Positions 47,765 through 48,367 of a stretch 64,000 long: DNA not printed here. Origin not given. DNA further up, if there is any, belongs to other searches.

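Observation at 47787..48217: Orphan double-glycine-leader protein whose cargo is an SH3b domain with a CxxxCxxC tail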

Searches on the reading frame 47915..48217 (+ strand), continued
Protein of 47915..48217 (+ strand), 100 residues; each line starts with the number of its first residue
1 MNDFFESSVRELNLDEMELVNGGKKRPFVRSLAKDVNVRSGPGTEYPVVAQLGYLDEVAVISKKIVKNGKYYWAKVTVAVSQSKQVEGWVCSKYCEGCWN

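Call 37: predict_structure(alignment_id=A2)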
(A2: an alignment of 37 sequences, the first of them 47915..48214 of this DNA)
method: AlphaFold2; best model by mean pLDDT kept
length: 100 residues; sequences in the alignment: 37
mean_pLDDT: 83.3   pTM: 0.74
mean pLDDT of the five models: 83.3, 80.0, 78.9, 77.1, 76.3
residues with pLDDT >= 90: 61; 70-90: 15; 50-70: 17; < 50: 7
segments of 3 or more residues with pLDDT < 50: 17-22
pLDDT, mean of each block of 10 residues (from residue 1): 61 53 71 96 96 94 88 93 93 88
secondary structure, 60 per line:
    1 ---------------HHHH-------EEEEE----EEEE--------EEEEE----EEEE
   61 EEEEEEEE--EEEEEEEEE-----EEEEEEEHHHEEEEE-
elements in order: H16-19 E27-31 E36-39 E48-52 E57-68 E71-79 E85-91 E95-99
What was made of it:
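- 48017..48196 (+): SH3b domain (Pfam SH3_3), residues 35-94. Call 37: pLDDT above 88.
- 48185..48214 (+): C-terminal tail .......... (C91, C95, C98), modelled as an extra beta-strand after the last SH3 strand. Call 37: strands 85-91 and 95-99.
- On Bacterial SH3 domain (Pfam SH3_3 / SH3b): AF2 pLDDT is 88-96 for residues 31-100 and the model is all-beta (call 37).
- Checked: The AlphaFold2 model has pLDDT 88-96 over residues 31-100 (call 37).
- The core is a globular beta domain, not an amphipathic or hydrophobic peptide (call 37). The core is a confidently folded 60-residue domain (call 37).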

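Call 39: search_protein_families(library=pfam, proteins=[L016:10382-10696:+, L016:10715-10999:+, L016:11082-11513:+, L016:11520-13709:+, L016:14020-16212:+, L016:16283-16795:+, L016:16792-17607:+, L016:17644-18984:+, L016:19002-19616:+, L008:8204-8791:+], max_evalue=0.1)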
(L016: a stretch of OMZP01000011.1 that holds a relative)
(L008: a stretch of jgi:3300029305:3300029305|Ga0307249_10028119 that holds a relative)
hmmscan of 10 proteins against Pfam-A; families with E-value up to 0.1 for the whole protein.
L016:10382-10696:+ (104 aa): 4 families
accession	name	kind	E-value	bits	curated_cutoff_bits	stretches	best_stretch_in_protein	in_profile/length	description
PF04604.19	L_biotic_typeA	-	0.002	18.4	21.7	1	1-28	1-28/50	Type-A lantibiotic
PF16934.11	Mersacidin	-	0.016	15.4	27.6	1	11-26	4-19/34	Two-component Enterococcus faecalis cytolysin (EFC)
PF11578.13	DUF3237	-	0.053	13.7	24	0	6-56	79-129/149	Protein of unknown function (DUF3237)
PF16035.10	Chalcone_2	-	0.06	13.6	27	1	28-87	123-187/203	Chalcone isomerase like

L016:10715-10999:+ (94 aa): 5 families
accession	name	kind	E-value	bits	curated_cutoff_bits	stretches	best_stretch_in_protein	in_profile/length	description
PF08239.17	SH3_3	-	5.1e-13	49.4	27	1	36-90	2-52/54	Bacterial SH3 domain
PF10439.15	Bacteriocin_IIc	-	0.042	14.3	27.1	1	10-34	4-28/59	Bacteriocin class II with double-glycine leader peptide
PF06347.19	SH3_4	-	0.046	13.9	24.1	0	37-88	5-51/56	Bacterial SH3 domain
PF18348.7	SH3_16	-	0.06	13.6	25.8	1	67-88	25-46/49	Bacterial dipeptidyl-peptidase Sh3 domain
PF16934.11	Mersacidin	-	0.077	13.2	27.6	1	9-24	4-19/34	Two-component Enterococcus faecalis cytolysin (EFC)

L016:11082-11513:+ (143 aa): 2 families
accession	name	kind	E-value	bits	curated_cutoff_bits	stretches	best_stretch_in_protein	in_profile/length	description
PF20520.3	Ac45-VOA1_TM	-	0.01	16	25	1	28-48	4-24/39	V0 complex accessory subunit Ac45/VOA1 transmembrane domain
PF19736.4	DUF6226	-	0.086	13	26.8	0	21-83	27-90/205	Family of unknown function (DUF6226)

L016:11520-13709:+ (729 aa): 11 families
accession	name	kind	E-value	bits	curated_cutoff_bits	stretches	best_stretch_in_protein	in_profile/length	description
PF03412.21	Peptidase_C39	-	1.2e-33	116.2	22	1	20-149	2-132/133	Peptidase C39 family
PF00005.33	ABC_tran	-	2.6e-33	115.9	25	1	513-661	2-137/137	ABC transporter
PF00664.28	ABC_membrane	-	9.9e-23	81.6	28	1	178-444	4-273/274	ABC transporter transmembrane region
PF02463.25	SMC_N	-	2.7e-06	27.4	40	1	632-702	136-212/220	RecF/RecN/SMC N terminal domain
PF00006.31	ATP-synt_ab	-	0.012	15.6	29.5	1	514-542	6-34/213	ATP synthase alpha/beta family, nucleotide-binding domain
PF13558.12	SbcC_Walker_B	-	0.036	14.8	27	0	647-674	60-87/90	SbcC/RAD50-like, Walker B motif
PF13521.12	AAA_28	-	0.044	14.4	27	1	524-549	1-27/164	AAA domain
PF11814.14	DUF3335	-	0.061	13.2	25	0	20-113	1-86/206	Peptidase_C39 like family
PF13555.12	AAA_29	-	0.064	13.5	27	0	517-538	17-38/61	P-loop containing region of AAA domain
PF13481.12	AAA_25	-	0.081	13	27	0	519-540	30-51/195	AAA domain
PF13401.12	AAA_22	-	0.084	13.6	27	0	525-659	8-93/130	AAA domain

L016:14020-16212:+ (730 aa): 13 families
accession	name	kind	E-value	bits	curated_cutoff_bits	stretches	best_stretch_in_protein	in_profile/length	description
PF00005.33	ABC_tran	-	4.8e-32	111.9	25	1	506-655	1-137/137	ABC transporter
PF00664.28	ABC_membrane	-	2.1e-14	54.3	28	1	180-421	2-246/274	ABC transporter transmembrane region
PF02463.25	SMC_N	-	3e-06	27.3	40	1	627-694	137-210/220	RecF/RecN/SMC N terminal domain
PF13558.12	SbcC_Walker_B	-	0.00091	19.9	27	1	617-670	23-89/90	SbcC/RAD50-like, Walker B motif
PF01926.29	MMR_HSR1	-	0.0042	17.6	21.9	1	519-539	2-22/113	50S ribosome-binding GTPase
PF01935.23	DUF87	-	0.0048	17.5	23.2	1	519-537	26-44/220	Helicase HerA, central domain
PF03193.22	RsgA_GTPase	-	0.0053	17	30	1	480-540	73-130/174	RsgA GTPase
PF13401.12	AAA_22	-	0.0061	17.3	27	1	519-565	8-53/130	AAA domain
PF13191.12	AAA_16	-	0.0071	17.3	32.6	1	514-560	20-64/167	AAA ATPase domain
PF09818.15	ABC_ATPase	-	0.029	13.8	23.2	0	605-662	137-193/283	P-loop domain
PF13555.12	AAA_29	-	0.05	13.8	27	0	512-533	18-39/61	P-loop containing region of AAA domain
PF21102.3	DprA_N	-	0.059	13.5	22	0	423-456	13-46/64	DprA-like N-terminal HHH domain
PF07728.20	AAA_5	-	0.098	13.1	22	0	520-537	3-20/139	AAA domain (dynein-related subfamily)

L016:16283-16795:+ (170 aa): 0 families

L016:16792-17607:+ (271 aa): 2 families
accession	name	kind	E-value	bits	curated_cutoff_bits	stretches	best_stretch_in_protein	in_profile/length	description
PF00072.30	Response_reg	-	5.5e-10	39.8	30.2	1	3-111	1-109/111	Response regulator receiver domain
PF00486.34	Trans_reg_C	-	0.0073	16.8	26.2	1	153-199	12-60/77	Transcriptional regulatory protein, C terminal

L016:17644-18984:+ (446 aa): 0 families

L016:19002-19616:+ (204 aa): 10 families
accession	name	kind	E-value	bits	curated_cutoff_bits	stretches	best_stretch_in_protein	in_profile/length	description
PF00072.30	Response_reg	-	7.3e-15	55.5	30.2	1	81-189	1-109/111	Response regulator receiver domain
PF13560.12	HTH_31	-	2e-14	54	27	1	9-66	1-59/64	Helix-turn-helix domain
PF01381.28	HTH_3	-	4.3e-14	52.7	23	1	14-66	1-53/55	Helix-turn-helix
PF12844.13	HTH_19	-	3.6e-10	40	30.2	1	12-73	2-63/64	Helix-turn-helix domain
PF13443.12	HTH_26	-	6.5e-05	23.5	22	1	14-71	2-60/63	Cro/C1-type HTH DNA-binding domain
PF13413.12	HTH_25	-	0.00094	19.4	24.6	1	13-66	1-60/62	Helix-turn-helix domain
PF22495.2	HTH_92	-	0.0029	17.3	27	1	15-51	1-37/45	RsaL-like HTH domain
PF13545.12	HTH_Crp_2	-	0.015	15.7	27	1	17-41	17-41/70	Crp-like helix-turn-helix domain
PF01047.28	MarR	-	0.029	14.7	24.6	1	13-42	8-37/59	MarR family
PF13412.12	HTH_24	-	0.038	14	21.9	1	14-41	9-36/48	Winged helix-turn-helix DNA-binding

L008:8204-8791:+ (195 aa): 1 family
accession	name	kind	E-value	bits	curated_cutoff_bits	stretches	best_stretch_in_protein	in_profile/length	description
PF04750.19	Far-17a_AIG1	-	0.088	12.7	24.5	0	107-161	117-168/206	FAR-17a/AIG1-like protein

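Call 40: fold_search(model_id=the predicted structure, library=pdb)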
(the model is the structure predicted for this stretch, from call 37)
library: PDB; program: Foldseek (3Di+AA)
matches with E <= 10: 508; with E <= 0.001: 0
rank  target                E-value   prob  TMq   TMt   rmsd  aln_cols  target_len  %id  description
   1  9a7d_A                5.0e-03  1.00  0.56  0.12   3.6        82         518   28  Integrative model of YRVJ-YACD by crosslinking MS and deep learning (released 2024-09-18)
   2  2krs_MODEL_1_A        1.7e-02  1.00  0.44  0.58   4.1        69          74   26  Solution NMR structure of SH3 domain from CPF_0587 (fragment 415-479) from Clostridium perfringens. Northeast  (released 2010-01-26)
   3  5d76_B                2.6e-02  0.99  0.38  0.19   5.8        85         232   15  The crystal structure of Ly7917 with the hydrolyzing product of MDP (released 2016-08-17)
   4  5d74_B                3.4e-02  0.97  0.38  0.19   6.0        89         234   16  The crystal structure of Ly7917 (released 2016-08-17)
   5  5d74_A                6.5e-02  0.89  0.35  0.18   6.0        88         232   16  The crystal structure of Ly7917 (released 2016-08-17)
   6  2kt8_MODEL_1_A        7.2e-02  1.00  0.45  0.57   3.6        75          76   20  Solution NMR structure of the CPE1231(468-535) protein from Clostridium perfringens, Northeast Structural Geno (released 2010-02-02)
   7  1zuk_A                9.4e-02  0.97  0.41  0.58   5.7        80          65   10  Yeast BBC1 Sh3 domain complexed with a peptide from Las17 (released 2006-08-15)
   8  9ovi_A                1.0e-01  1.00  0.49  0.70   3.1        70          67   23  Crystal Structure of SH3-like_bac-type domain (79-145) of Conserved domain protein GBAA_2967 from Bacillus anthracis A (released 2025-06-11)
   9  6gbu_D                1.0e-01  0.98  0.41  0.57   4.6        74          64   16  Crystal structure of the second SH3 domain of FCHSD2 (SH3-2) in complex with the fourth SH3 domain of ITSN1 (SH3d) (released 2018-06-13)
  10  2kyb_MODEL_1_A        1.2e-01  0.98  0.39  0.59   3.9        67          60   25  Solution structure of CpR82G from Clostridium perfringens. North East Structural Genomics Consortium Target Cp (released 2010-06-09)
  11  3j15_A                1.4e-01  0.33  0.32  0.12  10.5       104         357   12  Model of ribosome-bound archaeal Pelota and ABCE1 (released 2012-02-22)
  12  2hx0                  1.5e-01  0.38  0.29  0.24  10.9        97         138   13  Three-dimensional structure of the hypothetical protein from Salmonella cholerae-suis (aka Salmonella enterica) at the r (released 2006-09-19)
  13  2nmu                  1.7e-01  0.33  0.28  0.23  10.9        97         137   13  Crystal structure of the hypothetical protein from Salmonella typhimurium LT2. Northeast Structural Genomics Consortium  (released 2006-11-07)
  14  1tg0                  1.9e-01  0.90  0.38  0.53   6.6        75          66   12  0.97-A structure of the SH3 domain of bbc1 (released 2005-06-14)
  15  3rnj                  2.0e-01  0.87  0.39  0.54   5.6        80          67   11  Crystal structure of the SH3 domain from IRSp53 (BAIAP2) (released 2011-05-04)
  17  3h41                  2.7e-01  0.97  0.46  0.17   4.5        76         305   12  CRYSTAL STRUCTURE OF A NLPC/P60 FAMILY PROTEIN (BCE_2878) FROM BACILLUS CEREUS ATCC 10987 AT 1.79 A RESOLUTION (released 2009-05-05)
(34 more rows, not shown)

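Call 46: find_encoding_contigs(protein=P0035, flank=10000, max_places=2)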
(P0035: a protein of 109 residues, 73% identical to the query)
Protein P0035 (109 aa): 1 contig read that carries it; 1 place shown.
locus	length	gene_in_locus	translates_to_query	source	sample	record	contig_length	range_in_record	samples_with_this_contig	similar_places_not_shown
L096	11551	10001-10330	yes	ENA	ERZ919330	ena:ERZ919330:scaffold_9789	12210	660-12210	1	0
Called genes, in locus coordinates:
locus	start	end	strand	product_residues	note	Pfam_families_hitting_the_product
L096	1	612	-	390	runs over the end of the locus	PF01546:Peptidase_M20, PF07687:M20_dimer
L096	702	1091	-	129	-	PF01243:PNPOx_N (weak)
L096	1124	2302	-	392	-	PF07905:PucR, PF13556:HTH_30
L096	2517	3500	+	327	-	PF02423:OCD_Mu_crystall, PF01488:Shikimate_DH (weak)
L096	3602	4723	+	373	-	PF00155:Aminotran_1_2, PF00266:Aminotran_5 (weak)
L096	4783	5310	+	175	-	PF00583:Acetyltransf_1, PF13508:Acetyltransf_7, PF13673:Acetyltransf_10 (faint)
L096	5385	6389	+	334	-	PF03447:NAD_binding_3, PF00742:Homoserine_dh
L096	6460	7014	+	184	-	PF02417:Chromate_transp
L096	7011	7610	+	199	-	PF02417:Chromate_transp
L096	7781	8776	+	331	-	PF01381:HTH_3, PF08279:HTH_11 (faint), PF12844:HTH_19, PF13384:HTH_23 (faint), PF13560:HTH_31, PF07022:Phage_CI_repr (weak)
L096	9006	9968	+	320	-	PF00291:PALP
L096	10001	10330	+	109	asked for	PF08239:SH3_3 (weak)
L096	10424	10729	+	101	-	-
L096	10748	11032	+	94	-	PF08239:SH3_3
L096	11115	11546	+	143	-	-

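Call 47: find_encoding_contigs(protein=P0031, flank=10000, max_places=3)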
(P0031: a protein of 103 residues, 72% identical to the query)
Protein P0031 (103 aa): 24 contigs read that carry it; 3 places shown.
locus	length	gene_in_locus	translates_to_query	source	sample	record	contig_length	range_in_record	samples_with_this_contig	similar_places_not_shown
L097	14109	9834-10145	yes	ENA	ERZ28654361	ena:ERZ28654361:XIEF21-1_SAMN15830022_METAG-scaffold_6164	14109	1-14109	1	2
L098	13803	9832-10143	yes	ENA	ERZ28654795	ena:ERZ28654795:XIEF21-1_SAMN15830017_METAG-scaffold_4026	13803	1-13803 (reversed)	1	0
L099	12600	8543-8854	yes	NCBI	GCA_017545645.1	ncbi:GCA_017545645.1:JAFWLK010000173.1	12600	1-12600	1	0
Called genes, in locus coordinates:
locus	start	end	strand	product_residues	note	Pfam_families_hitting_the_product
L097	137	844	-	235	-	PF04542:Sigma70_r2, PF04545:Sigma70_r4, PF01381:HTH_3 (weak)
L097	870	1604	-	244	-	PF03419:Peptidase_U4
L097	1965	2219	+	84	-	-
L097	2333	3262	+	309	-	-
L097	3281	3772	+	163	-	-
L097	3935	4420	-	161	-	PF00578:AhpC-TSA, PF08534:Redoxin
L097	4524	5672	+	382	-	PF13482:RNase_H_2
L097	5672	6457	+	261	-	PF13428:TPR_14 (faint), PF14559:TPR_19 (faint), PF12895:ANAPC3 (faint), PF20308:TPR-S (faint)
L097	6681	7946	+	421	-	PF01740:STAS, PF13466:STAS_2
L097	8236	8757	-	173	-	PF18936:DUF5684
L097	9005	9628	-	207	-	-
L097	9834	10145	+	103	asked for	PF08239:SH3_3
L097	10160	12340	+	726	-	PF01471:PG_binding_1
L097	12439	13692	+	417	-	-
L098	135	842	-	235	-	PF04542:Sigma70_r2, PF04545:Sigma70_r4, PF01381:HTH_3 (weak)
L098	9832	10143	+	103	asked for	PF08239:SH3_3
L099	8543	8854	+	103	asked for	PF08239:SH3_3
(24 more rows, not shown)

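Call 48: find_encoding_contigs(protein=P0051, flank=10000, max_places=2)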
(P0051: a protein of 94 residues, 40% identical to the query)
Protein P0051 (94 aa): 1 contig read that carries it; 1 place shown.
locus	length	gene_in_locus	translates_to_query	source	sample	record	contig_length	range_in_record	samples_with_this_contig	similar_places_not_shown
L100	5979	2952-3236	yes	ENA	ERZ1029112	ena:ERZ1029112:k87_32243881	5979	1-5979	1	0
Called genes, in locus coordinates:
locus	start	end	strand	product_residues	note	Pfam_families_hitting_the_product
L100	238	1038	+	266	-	PF08867:FRG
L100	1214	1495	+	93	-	PF08239:SH3_3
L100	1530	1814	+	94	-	PF08239:SH3_3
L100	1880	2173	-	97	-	PF00990:GGDEF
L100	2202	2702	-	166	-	-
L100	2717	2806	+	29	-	-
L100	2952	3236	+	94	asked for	PF08239:SH3_3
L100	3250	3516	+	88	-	PF08239:SH3_3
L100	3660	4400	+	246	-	-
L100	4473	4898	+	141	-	-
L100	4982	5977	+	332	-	?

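Call 51: search_protein_representatives(alignment_id=A2)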
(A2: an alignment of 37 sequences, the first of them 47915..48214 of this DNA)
Query: 37 sequences, 103 profile positions. Proteins with E-value up to 0.001 (for the whole library): 2588; up to 1e-10: 372; up to 1e-30: 3. The best 150 are listed.
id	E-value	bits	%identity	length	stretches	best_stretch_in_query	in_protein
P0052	2.9e-39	149.6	-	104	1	1-102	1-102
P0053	9.2e-32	125.4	-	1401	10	34-99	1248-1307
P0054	4.3e-31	123.3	-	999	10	36-62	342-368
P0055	7.2e-30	119.4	-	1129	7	33-80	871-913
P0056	1.9e-27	111.6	-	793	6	31-97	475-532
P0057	1.9e-27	111.6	-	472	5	28-98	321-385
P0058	3.6e-27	110.7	-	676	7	35-96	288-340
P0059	9.6e-27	109.3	-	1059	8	36-98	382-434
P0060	1.8e-26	108.4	-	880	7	33-97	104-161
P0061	4.3e-26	107.2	-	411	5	36-99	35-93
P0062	4.8e-26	107.1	-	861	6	34-96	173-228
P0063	8.2e-26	106.3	-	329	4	24-99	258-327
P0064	1.2e-25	105.8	-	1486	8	30-67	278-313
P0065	1.5e-25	105.5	-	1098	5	35-99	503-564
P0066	5.9e-25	103.6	-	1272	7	36-94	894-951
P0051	8.8e-22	93.4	-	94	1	1-99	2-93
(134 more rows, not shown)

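Call 52: list_cluster_members(proteins=[P0008, P0020, P0031, P0001, P0052])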
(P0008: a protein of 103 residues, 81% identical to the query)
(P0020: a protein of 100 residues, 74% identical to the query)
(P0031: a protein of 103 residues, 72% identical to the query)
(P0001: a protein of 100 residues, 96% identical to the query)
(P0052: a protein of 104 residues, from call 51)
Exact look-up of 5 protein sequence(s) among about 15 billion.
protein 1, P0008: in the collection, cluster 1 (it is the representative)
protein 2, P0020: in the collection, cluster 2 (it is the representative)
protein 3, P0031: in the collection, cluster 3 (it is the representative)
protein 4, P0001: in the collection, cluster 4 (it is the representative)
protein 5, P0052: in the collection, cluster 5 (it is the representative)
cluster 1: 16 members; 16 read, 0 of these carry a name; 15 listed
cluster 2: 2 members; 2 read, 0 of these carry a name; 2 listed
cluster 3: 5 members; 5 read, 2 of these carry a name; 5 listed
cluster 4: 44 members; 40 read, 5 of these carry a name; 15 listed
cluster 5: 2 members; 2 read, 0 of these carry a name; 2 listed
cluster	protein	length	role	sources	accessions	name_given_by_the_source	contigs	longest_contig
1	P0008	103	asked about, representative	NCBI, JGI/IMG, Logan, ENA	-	-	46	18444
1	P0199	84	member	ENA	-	-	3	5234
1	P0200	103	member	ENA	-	-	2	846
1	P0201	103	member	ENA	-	-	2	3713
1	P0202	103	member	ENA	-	-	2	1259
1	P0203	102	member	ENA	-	-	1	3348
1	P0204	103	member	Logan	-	-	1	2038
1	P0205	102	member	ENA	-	-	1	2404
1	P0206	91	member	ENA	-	-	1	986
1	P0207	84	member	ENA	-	-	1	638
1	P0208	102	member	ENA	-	-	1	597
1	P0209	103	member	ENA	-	-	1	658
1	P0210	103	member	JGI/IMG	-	-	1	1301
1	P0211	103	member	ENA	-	-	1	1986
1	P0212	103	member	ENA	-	-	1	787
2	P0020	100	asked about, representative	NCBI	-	-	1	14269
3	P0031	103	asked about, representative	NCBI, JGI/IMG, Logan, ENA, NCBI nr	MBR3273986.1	MAG: SH3 domain-containing protein [Clostridia bacterium] | SH3 domain-containing protein [Clostridia bacterium]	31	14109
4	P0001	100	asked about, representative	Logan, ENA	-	-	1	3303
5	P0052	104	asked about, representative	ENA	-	-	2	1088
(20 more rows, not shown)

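Call 53: find_homologous_proteins(query=L008:10668-12854:+, max_evalue=1e-100)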
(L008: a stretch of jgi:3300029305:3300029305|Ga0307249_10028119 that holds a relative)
Query L008:10668-12854:+ (728 aa): 8000 proteins with E <= 1e-100 among 8000 candidates; the best 120 are listed.
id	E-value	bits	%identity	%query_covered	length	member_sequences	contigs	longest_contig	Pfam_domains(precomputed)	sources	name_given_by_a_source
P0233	0.0e+0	1630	100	100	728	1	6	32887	PF00005.34,PF03412.22,PF02463.26,PF00664.29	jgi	-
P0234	0.0e+0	1453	87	100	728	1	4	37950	PF00005.34,PF03412.22,PF02463.26,PF00664.29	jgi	-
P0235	0.0e+0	1452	87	100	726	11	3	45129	PF00005.34,PF03412.22,PF02463.26,PF00664.29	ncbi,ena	-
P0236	0.0e+0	1445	87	100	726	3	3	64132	PF00005.34,PF03412.22,PF02463.26,PF00664.29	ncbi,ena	-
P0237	0.0e+0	1437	87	100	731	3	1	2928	PF00005.34,PF03412.22,PF02463.26,PF00664.29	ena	-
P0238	0.0e+0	1436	87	100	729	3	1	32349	PF00005.34,PF03412.22,PF02463.26,PF00664.29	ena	-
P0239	0.0e+0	1435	86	100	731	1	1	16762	PF00005.34,PF03412.22,PF02463.26,PF00664.29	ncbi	-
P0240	0.0e+0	1430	86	100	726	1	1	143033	PF00005.34,PF03412.22,PF02463.26,PF00664.29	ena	-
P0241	0.0e+0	1430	86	100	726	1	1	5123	PF00005.34,PF03412.22,PF02463.26,PF00664.29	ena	-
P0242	0.0e+0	1430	86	100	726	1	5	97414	PF00005.34,PF03412.22,PF02463.26,PF00664.29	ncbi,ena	-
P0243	0.0e+0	1429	86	100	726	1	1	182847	PF00005.34,PF03412.22,PF02463.26,PF00664.29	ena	-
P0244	0.0e+0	1428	86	100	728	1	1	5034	PF00005.34,PF03412.22,PF02463.26,PF00664.29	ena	-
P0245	0.0e+0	1427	86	100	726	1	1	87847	PF00005.34,PF03412.22,PF02463.26,PF00664.29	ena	-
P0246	0.0e+0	1425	86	100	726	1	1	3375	PF00005.34,PF03412.22,PF02463.26,PF00664.29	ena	-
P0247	0.0e+0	1424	86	100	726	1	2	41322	PF00005.34,PF03412.22,PF02463.26,PF00664.29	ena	-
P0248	0.0e+0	1422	86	100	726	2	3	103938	PF00005.34,PF03412.22,PF00664.29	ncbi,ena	-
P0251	0.0e+0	1405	84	100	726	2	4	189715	PF00005.34,PF03412.22,PF02463.26,PF00664.29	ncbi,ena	-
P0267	0.0e+0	1301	78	99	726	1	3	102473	PF00005.34,PF03412.22,PF02463.26,PF00664.29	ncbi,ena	-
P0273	0.0e+0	1299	78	99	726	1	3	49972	PF00005.34,PF03412.22,PF02463.26,PF00664.29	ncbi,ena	-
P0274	0.0e+0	1299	77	100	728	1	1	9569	PF00005.34,PF03412.22,PF02463.26,PF00664.29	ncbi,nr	ncbi:MAG: NHLP family bacteriocin export ABC transporter peptidase/permease/ATPase subunit [Clostrid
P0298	0.0e+0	1277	75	100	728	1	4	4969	PF00005.34,PF03412.22,PF02463.26,PF00664.29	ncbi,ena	-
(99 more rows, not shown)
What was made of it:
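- Exporter orthologues at 72-87% identity are numerous in the same kinds of metagenomes (call 53).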
